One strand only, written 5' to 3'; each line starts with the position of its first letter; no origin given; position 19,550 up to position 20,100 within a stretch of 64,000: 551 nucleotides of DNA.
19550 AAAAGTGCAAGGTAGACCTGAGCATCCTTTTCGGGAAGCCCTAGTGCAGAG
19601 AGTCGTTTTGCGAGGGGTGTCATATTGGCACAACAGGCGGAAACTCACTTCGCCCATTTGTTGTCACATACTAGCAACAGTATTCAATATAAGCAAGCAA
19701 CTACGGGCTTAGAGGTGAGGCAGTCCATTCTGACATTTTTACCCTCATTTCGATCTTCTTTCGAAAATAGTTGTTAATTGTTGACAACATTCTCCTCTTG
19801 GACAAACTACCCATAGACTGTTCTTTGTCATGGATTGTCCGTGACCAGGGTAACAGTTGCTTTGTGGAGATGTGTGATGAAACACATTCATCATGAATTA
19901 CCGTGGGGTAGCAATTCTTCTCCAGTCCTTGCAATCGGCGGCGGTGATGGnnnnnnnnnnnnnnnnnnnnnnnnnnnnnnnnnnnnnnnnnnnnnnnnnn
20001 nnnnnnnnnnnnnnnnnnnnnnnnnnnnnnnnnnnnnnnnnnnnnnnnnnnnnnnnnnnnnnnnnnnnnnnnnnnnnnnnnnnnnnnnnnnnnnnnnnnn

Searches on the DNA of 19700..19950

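Call 6: search_rna_families(source=window, start=19700, end=19950, threshold=evalue, max_evalue=10, show_alignments=3)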
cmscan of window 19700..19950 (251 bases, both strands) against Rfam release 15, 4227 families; matches with E-value up to 10: 3.
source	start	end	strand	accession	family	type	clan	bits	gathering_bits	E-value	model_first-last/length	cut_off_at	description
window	19753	19796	-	RF03027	RT-6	Gene; sRNA;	-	18.1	46.7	0.088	26-70/75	no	RT-6 RNA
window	19746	19783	-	RF01359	CRISPR-DR46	Gene; CRISPR;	-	17.6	50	2.9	1-38/38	no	CRISPR RNA direct repeat element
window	19700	19807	-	RF00503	RNAIII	Gene;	-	8.6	47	8.7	1-114/504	3'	RNAIII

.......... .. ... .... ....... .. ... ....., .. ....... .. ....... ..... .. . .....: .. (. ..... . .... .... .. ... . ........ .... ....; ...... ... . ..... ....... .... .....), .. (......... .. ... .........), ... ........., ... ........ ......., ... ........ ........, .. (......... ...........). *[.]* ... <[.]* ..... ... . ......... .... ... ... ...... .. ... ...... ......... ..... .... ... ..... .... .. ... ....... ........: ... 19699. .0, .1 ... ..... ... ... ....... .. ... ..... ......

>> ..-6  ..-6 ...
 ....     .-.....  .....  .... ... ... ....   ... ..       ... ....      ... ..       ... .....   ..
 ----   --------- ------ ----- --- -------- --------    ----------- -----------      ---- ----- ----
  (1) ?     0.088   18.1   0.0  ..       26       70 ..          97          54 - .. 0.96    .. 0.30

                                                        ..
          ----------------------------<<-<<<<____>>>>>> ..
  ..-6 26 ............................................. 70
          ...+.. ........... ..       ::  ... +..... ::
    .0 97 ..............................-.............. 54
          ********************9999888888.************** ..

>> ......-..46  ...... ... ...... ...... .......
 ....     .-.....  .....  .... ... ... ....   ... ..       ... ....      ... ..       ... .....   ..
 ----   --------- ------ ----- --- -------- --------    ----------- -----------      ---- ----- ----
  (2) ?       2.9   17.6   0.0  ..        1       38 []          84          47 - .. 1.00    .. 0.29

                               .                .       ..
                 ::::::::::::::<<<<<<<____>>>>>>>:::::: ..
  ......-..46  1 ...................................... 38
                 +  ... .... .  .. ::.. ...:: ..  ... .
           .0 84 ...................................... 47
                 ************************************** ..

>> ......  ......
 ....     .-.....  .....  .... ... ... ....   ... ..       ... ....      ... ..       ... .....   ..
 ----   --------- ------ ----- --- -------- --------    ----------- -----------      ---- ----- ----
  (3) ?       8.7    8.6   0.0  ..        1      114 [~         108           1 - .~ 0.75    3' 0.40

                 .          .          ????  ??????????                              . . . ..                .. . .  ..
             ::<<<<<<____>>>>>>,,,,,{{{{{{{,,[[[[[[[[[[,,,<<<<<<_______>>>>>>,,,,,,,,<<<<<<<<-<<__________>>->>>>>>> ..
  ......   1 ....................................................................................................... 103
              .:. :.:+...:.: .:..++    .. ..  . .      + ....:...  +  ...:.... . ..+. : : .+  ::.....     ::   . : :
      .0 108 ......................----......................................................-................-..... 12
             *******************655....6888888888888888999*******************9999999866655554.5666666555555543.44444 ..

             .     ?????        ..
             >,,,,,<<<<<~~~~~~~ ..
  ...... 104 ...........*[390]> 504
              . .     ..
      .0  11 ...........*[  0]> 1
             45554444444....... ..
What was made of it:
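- On Any Rfam 15 family: On copy B there are only sub-threshold antisense hits (RT-6 at 18 bits against a gathering score of 46.7; call 6).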
